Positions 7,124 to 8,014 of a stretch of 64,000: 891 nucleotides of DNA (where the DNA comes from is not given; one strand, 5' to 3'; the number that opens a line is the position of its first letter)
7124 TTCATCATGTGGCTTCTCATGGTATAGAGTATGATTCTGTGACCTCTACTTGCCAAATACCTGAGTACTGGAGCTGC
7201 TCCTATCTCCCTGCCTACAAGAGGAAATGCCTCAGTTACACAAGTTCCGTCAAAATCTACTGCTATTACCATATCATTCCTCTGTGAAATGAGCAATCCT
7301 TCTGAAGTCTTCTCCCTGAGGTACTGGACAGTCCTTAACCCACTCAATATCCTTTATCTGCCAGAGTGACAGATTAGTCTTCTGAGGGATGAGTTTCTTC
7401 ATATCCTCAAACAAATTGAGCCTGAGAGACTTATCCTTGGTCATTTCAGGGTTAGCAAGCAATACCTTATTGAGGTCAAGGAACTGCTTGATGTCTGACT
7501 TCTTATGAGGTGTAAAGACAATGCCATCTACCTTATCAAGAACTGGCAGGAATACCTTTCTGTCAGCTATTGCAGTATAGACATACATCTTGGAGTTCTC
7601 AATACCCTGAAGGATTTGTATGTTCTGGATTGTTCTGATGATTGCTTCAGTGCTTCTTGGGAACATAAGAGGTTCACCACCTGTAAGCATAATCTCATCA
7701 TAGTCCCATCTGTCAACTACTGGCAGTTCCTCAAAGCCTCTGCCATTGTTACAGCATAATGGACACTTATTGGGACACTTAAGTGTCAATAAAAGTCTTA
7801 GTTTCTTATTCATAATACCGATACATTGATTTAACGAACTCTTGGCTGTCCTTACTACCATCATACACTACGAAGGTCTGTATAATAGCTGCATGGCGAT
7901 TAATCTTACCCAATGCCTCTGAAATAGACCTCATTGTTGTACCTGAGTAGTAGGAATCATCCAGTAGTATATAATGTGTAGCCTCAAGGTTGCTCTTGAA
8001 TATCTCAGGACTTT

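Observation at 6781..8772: Operon of HAD phosphatase, second NrdG-like radical-SAM enzyme, PRTase and T4-Pnk-like kinase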

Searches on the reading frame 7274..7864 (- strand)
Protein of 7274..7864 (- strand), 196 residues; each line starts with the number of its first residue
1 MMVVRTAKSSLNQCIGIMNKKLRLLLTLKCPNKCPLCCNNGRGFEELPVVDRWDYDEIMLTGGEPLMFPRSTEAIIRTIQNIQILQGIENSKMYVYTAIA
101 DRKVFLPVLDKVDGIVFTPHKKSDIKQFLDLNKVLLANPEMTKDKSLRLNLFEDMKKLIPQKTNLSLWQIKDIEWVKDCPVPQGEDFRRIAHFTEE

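Call 3: search_protein_families(library=pfam, proteins=[window:7274-7864:-], max_evalue=1)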
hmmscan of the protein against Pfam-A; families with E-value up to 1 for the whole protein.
window:7274-7864:- (196 aa): 4 families
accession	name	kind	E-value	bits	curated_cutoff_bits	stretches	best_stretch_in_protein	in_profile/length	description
PF14713.11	DUF4464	-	0.0012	18.8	27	1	83-171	72-161/230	Domain of unknown function (DUF4464)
PF04055.27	Radical_SAM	-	0.048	14.3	29.5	0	30-82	7-73/166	Radical SAM superfamily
PF12983.12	DUF3867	-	0.14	12.7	27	1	92-157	118-182/185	Protein of unknown function (DUF3867)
PF13353.11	Fer4_12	-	0.48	11.2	22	0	55-99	53-97/137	4Fe-4S single cluster domain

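Call 4: search_protein_families(library=phrogs, proteins=[window:7274-7864:-], max_evalue=0.01)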
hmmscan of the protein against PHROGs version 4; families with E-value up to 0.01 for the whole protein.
window:7274-7864:- (196 aa): 1 family
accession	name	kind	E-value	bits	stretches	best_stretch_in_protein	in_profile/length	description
phrog_31524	-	unknown function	1.5e-18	68.1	1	18-186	1-181/190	-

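Call 8: search_protein_families(library=ncbifam, proteins=[window:7274-7864:-], max_evalue=1)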
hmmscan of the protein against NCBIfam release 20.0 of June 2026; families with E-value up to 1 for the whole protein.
window:7274-7864:- (196 aa): 13 families
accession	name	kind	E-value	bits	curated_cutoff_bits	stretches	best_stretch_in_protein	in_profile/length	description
TIGR03977.1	rSAM_pair_HxsC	equivalog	0.012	14.5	267.9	1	8-81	13-95/292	His-Xaa-Ser system radical SAM maturase HxsC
TIGR02668.1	moaA_archaeal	equivalog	0.018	14.1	325.25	1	20-84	10-85/303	GTP 3',8-cyclase MoaA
NF033717.2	HPDL_rSAM_activ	equivalog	0.031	13.6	420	1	58-124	134-193/311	4-hydroxyphenylacetate decarboxylase activase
TIGR04003.1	rSAM_BssD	equivalog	0.044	12.9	496.45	1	58-113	131-186/314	[benzylsuccinate synthase]-activating enzyme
TIGR03822.1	AblA_like_2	hypoth_equivalog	0.068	12.2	396.25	1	53-86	135-169/321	lysine-2,3-aminomutase-like protein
TIGR02666.1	moaA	equivalog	0.081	11.9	284.05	0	54-84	59-88/336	GTP 3',8-cyclase MoaA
NF001199.0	PRK00164.2-1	equivalog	0.089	11.9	231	1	20-84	12-87/308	GTP 3',8-cyclase MoaA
TIGR02494.1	PFLE_PFLC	subfamily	0.13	11.5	174.35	1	58-113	127-176/293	glycyl-radical enzyme activating protein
NF038283.1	viperin_w_prok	equivalog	0.14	11.3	180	1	51-82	51-82/281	viperin family antiviral radical SAM protein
NF049973.1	radical_Rv1681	equivalog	0.14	11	380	1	52-78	116-142/326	Rv1681 family radical SAM protein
NF011797.0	PRK15263.1-3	equivalog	0.27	10.9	206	1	4-45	79-118/204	fimbrial-like protein YadL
TIGR02495.1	NrdG2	equivalog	0.39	10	131.15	0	30-90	26-97/193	anaerobic ribonucleoside-triphosphate reductase activating protein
NF048010.1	SfplDhtActHpsHDes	equivalog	0.39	9.5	430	0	58-101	135-178/298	(2S)-3-sulfopropanediol dehydratase activating enzyme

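Call 11: find_homologous_proteins(query=window:7274-7813:-, max_evalue=0.001)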
Query window:7274-7813:- (179 aa): 229 proteins with E <= 0.001 among 262 candidates; the best 120 are listed.
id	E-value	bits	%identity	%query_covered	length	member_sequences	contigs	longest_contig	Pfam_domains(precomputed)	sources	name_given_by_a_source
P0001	2.2e-114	397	97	100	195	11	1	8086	-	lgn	-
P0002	3.2e-76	273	66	98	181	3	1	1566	-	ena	-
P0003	8.3e-74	265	63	100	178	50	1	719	-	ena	-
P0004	1.3e-68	248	63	98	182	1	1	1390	-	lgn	-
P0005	1.1e-63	232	55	100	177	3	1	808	-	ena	-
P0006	2.6e-63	231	54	99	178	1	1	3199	-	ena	-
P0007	5.1e-63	230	56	98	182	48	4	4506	-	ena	-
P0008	6.7e-63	230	55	98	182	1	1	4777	-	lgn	-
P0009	3.8e-62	227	57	98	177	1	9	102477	-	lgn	-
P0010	8.5e-62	226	57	98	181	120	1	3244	-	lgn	-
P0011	8.7e-62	226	54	98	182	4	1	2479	-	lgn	-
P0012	2.0e-61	225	60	97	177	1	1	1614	-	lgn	-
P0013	2.4e-61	225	57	97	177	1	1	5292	-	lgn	-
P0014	5.4e-61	223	55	99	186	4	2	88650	-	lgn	-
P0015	7.4e-61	223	57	98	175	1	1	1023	-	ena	-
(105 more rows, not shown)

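Call 15: search_solved_structures(query=A1, max_evalue=10, show_alignments=3)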
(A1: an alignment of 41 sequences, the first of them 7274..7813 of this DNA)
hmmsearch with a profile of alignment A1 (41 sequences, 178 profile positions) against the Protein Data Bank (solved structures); distinct sequences matched with E-value up to 10: 7.
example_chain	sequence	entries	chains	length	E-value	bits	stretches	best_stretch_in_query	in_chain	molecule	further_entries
1tv7_A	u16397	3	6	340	0.0089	19.3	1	4-68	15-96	Molybdenum cofactor biosynthesis protein A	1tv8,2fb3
9dfn_A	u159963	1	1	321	0.071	16.3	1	9-143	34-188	Radical SAM core domain-containing protein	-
9dfu_A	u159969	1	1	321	0.084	16.1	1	10-143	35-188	Radical SAM core domain-containing protein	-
2fb2_A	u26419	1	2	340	0.11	15.8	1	5-68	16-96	Molybdenum cofactor biosynthesis protein A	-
5j45_A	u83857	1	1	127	0.71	13.1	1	62-149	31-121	GH13992p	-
5wgg_A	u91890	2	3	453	1.2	12.4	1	40-110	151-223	Radical SAM domain protein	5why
5tgs_A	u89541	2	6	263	1.5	12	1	37-139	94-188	7-carboxy-7-deazaguanine synthase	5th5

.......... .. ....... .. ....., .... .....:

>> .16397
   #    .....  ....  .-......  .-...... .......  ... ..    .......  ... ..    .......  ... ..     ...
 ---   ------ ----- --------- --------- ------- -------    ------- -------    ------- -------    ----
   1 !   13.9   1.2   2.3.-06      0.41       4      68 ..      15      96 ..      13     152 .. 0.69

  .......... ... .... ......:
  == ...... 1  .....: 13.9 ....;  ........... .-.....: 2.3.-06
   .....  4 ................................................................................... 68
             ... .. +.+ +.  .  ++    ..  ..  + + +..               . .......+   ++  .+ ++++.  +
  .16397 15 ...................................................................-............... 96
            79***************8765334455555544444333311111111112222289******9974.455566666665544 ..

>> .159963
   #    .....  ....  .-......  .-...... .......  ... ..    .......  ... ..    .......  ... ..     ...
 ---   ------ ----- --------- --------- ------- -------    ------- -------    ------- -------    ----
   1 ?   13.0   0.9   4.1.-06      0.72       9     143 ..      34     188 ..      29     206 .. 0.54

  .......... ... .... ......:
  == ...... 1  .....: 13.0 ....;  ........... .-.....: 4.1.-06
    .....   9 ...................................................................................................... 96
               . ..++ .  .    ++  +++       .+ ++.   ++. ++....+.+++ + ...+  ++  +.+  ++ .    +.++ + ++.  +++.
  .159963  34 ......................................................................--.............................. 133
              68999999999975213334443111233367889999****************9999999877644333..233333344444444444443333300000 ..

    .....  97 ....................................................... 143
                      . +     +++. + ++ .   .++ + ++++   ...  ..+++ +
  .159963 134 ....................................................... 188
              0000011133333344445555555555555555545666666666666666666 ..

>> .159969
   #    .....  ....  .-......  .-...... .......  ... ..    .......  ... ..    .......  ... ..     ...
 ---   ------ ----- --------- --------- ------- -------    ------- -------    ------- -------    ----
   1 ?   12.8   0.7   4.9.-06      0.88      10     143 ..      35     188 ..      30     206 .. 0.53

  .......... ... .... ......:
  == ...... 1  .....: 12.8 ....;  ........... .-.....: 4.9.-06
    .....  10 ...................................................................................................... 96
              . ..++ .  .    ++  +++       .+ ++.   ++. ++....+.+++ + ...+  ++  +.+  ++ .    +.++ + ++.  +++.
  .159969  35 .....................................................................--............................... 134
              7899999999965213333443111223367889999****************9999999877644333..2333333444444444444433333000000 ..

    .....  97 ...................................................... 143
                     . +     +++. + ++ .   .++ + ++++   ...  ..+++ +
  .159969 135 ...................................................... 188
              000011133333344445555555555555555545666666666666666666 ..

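Call 20: predict_structure(alignment_id=A1)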
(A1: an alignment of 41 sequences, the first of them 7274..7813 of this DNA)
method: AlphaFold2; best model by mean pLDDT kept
length: 179 residues; sequences in the alignment: 41
mean_pLDDT: 93.3   pTM: 0.88
mean pLDDT of the five models: 93.3, 92.8, 92.1, 92.1, 91.7
residues with pLDDT >= 90: 148; 70-90: 25; 50-70: 6; < 50: 0
segments of 3 or more residues with pLDDT < 50: none
pLDDT, mean of each block of 10 residues (from residue 1): 94 80 77 97 94 97 96 96 97 98 96 98 97 97 98 92 83 94
secondary structure, 60 per line:
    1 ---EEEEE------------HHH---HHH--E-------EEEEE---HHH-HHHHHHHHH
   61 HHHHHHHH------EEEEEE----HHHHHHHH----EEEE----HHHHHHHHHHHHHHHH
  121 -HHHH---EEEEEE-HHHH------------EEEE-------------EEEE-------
elements in order: E4-8 E40-44 H52-68 E75-80 H85-92 E97-100 H105-120 H122-125 E129-134 H136-139 E152-155 E169-172

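Call 27: find_related_loci(query=A1, collection=viral_contigs, flank=10000)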
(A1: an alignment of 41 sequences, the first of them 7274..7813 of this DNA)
Query A1 (179 aa) in viral_contigs; peptide patterns used: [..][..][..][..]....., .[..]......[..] (x = any residue, [..] = any of these).
521 stretches matched a pattern; 207 encode a relative of the query (tblastn E <= 1e-3); the best 80 are kept; 80 distinct loci.
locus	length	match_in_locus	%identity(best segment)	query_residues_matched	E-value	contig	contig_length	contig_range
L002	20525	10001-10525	57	2-176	1e-65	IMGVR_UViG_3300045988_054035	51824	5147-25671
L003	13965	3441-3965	54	1-176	1e-63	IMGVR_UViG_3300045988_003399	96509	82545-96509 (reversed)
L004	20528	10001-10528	58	1-173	5e-63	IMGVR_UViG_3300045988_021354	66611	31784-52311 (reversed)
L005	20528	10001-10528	58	1-173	4e-63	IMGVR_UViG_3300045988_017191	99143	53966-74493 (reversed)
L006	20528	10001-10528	58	1-173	5e-63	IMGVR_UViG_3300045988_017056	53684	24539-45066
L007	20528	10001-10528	56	1-173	7e-63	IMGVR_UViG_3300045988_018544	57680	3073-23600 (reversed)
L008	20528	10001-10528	57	1-173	2e-62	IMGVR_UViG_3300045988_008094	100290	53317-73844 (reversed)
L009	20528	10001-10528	57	1-173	1e-62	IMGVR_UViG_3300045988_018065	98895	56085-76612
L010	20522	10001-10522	61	1-173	1e-62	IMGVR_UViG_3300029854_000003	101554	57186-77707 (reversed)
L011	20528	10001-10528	56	1-173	4e-62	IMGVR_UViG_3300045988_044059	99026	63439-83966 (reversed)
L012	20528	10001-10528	56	1-173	4e-62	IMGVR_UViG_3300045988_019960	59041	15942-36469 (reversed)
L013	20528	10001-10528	56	1-173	4e-62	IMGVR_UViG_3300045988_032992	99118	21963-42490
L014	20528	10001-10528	56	1-173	4e-62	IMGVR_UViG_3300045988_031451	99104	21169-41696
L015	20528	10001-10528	57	1-173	4e-62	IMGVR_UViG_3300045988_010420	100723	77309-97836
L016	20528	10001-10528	56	1-173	1e-61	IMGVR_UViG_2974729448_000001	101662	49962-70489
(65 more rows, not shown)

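Call 32: search_protein_representatives(alignment_id=A1)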
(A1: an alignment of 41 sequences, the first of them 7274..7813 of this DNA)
Query: 41 sequences, 178 profile positions. Proteins with E-value up to 0.001 (for the whole library): 1363; up to 1e-10: 921; up to 1e-30: 234. The best 150 are listed.
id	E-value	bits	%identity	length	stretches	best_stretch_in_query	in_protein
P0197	1.0e-77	276.5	-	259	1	1-178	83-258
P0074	6.8e-74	264.0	-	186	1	2-178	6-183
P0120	8.5e-74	263.7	-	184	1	1-178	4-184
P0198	6.4e-64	231.5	-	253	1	2-178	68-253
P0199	1.1e-62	227.5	-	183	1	2-175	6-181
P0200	8.4e-62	224.6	-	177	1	1-178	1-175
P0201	3.5e-60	219.3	-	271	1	1-177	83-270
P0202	1.5e-57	210.8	-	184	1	2-178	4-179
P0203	1.6e-57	210.7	-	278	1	3-177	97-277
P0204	1.0e-56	208.1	-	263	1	1-177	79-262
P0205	6.8e-56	205.4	-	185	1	1-178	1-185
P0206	8.4e-56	205.1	-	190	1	1-177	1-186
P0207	2.8e-55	203.4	-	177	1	1-176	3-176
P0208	5.6e-54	199.1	-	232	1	2-177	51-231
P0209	3.1e-53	196.7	-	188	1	1-178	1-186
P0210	3.2e-53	196.7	-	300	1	2-177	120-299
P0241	1.1e-40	155.8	-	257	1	3-174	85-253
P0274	3.2e-37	144.5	-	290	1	3-175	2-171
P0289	3.6e-36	141.1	-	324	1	4-174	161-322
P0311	3.4e-35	138.0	-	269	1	3-175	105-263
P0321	7.1e-35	136.9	-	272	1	2-175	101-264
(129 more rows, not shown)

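Call 33: search_protein_families(library=pfam, proteins=[P0197, P0198, P0201, P0203, P0210, P0241, P0289, P0274, P0311, P0321], max_evalue=0.01)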
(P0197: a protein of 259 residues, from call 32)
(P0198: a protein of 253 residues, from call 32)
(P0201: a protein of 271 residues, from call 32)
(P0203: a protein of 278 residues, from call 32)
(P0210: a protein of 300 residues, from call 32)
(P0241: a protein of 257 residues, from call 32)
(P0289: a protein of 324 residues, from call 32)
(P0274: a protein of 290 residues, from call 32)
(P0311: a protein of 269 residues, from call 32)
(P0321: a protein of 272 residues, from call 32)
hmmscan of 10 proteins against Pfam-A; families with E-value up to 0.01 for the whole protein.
P0197 (259 aa): 1 family
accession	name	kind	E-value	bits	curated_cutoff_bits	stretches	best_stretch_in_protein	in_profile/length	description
PF11753.13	DUF3310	-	1.8e-08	34.7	24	1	11-70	4-60/60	Protein of unknwon function (DUF3310)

P0198 (253 aa): 0 families

P0201 (271 aa): 1 family
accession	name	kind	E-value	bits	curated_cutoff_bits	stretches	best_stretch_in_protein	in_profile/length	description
PF04055.27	Radical_SAM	-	0.0023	18.6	29.5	0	91-146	3-72/166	Radical SAM superfamily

P0203 (278 aa): 0 families

P0210 (300 aa): 0 families

P0241 (257 aa): 1 family
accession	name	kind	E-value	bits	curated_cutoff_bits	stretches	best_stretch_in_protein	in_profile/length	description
PF13353.11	Fer4_12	-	0.00012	22.8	22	1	90-175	10-110/137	4Fe-4S single cluster domain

P0289 (324 aa): 2 families
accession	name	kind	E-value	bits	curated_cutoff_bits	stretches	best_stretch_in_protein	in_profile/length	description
PF13353.11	Fer4_12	-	1.1e-05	26.2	22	0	199-237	56-95/137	4Fe-4S single cluster domain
PF19220.6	Rod_CreS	-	0.0093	15.5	100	0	74-128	13-67/359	Crescentin, rod domain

P0274 (290 aa): 2 families
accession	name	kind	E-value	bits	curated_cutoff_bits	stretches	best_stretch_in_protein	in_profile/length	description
PF13353.11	Fer4_12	-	1.1e-07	32.7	22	1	7-97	10-113/137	4Fe-4S single cluster domain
PF04055.27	Radical_SAM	-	0.0017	19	29.5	0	12-78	7-88/166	Radical SAM superfamily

P0311 (269 aa): 1 family
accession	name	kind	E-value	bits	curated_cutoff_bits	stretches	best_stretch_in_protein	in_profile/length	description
PF13353.11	Fer4_12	-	3.5e-07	31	22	1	109-198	9-112/137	4Fe-4S single cluster domain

P0321 (272 aa): 1 family
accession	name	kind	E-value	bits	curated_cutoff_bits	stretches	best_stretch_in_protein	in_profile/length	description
PF13353.11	Fer4_12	-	1.4e-05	25.9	22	1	107-190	10-109/137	4Fe-4S single cluster domain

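Call 41: find_related_loci(query=A4, collection=genome_contigs, flank=8000)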
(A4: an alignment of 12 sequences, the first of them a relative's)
Query A4 (170 aa) in genome_contigs; peptide patterns used: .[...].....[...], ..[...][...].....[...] (x = any residue, [..] = any of these).
73 stretches matched a pattern; 9 encode a relative of the query (tblastn E <= 1e-3); 9 distinct loci.
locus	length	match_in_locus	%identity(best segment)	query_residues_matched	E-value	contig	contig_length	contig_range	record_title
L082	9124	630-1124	48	1-167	3e-46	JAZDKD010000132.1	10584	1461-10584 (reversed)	MAG: Pseudomonadota bacterium isolate MEGAHIT-group-0.518 k141_14011195, whole genome shotgun sequence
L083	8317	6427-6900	45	2-167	1e-45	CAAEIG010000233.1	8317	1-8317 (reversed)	MAG TPA_asm: Clostridia bacterium, isolate HGM12914, WGS project CAAEIG010000000 data, contig: ERS473283_28_k99_79713, w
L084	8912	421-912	48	1-166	1e-43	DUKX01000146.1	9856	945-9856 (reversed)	MAG TPA_asm: Methanofastidiosum sp. isolate UBA9950 contig_49797, whole genome shotgun sequence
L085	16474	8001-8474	43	2-167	2e-43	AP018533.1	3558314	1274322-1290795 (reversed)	Clostridiales bacterium CCNA10 DNA, complete genome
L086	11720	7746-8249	45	3-169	1e-41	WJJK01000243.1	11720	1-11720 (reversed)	MAG: Candidatus Altiarchaeales archaeon isolate RBin_358 k141_2921194, whole genome shotgun sequence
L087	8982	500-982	43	2-165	3e-40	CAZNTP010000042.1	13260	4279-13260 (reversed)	MAG TPA_asm: uncultured Ruminococcus sp. isolate SRP315200_co1_209 genome assembly, contig: NODE_9873_length_13260_cov_1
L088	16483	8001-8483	46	3-168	9e-43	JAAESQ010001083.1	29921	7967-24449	MAG: bacterium isolate Ust_16 UstG_CONTIG3390728, whole genome shotgun sequence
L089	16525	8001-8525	39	2-170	2e-30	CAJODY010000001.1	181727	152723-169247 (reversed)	uncultured Bacteroidaceae bacterium isolate Red_deer_1_mag_82 genome assembly, contig: scaffold_52, whole genome shotgun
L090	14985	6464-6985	36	2-170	1e-25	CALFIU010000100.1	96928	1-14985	MAG TPA_asm: uncultured Bacteroidales bacterium isolate ERR1278074_bin.74_CONCOCT_v1.1_MAG genome assembly, contig: ERZ8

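Call 42: find_related_loci(query=A4, collection=viral_contigs, flank=6000)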
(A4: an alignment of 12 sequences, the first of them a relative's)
Query A4 (170 aa) in viral_contigs; peptide patterns used: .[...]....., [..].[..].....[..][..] (x = any residue, [..] = any of these).
600 stretches matched a pattern (row limit reached: there are more); 145 encode a relative of the query (tblastn E <= 1e-3); the best 80 are kept; 80 distinct loci.
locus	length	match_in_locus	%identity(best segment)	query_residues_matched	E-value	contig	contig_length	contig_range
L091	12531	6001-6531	51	1-169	2e-54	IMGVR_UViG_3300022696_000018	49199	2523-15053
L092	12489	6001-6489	48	3-166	2e-47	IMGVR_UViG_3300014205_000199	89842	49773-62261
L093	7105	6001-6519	48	3-169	3e-45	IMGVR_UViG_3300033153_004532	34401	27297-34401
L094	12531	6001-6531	41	3-170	8e-43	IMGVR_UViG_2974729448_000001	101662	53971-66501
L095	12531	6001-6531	41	3-170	7e-43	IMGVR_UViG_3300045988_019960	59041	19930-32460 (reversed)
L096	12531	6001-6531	42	3-170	5e-43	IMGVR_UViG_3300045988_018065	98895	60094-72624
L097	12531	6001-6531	41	3-170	1e-42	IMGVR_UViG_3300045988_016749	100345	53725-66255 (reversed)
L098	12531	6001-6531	41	3-170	1e-42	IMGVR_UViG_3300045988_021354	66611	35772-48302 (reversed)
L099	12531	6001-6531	41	3-170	1e-42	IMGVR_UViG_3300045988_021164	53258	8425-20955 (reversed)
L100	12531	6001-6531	41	3-170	1e-42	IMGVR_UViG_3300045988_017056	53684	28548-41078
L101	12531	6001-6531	41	3-170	2e-42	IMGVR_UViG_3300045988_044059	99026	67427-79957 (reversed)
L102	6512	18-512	45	3-169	2e-42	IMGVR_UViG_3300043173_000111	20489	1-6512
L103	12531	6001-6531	42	3-170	3e-42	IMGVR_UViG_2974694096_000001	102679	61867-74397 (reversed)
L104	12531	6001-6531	41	3-170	4e-42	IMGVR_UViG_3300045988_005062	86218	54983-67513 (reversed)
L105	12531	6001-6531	41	3-170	2e-42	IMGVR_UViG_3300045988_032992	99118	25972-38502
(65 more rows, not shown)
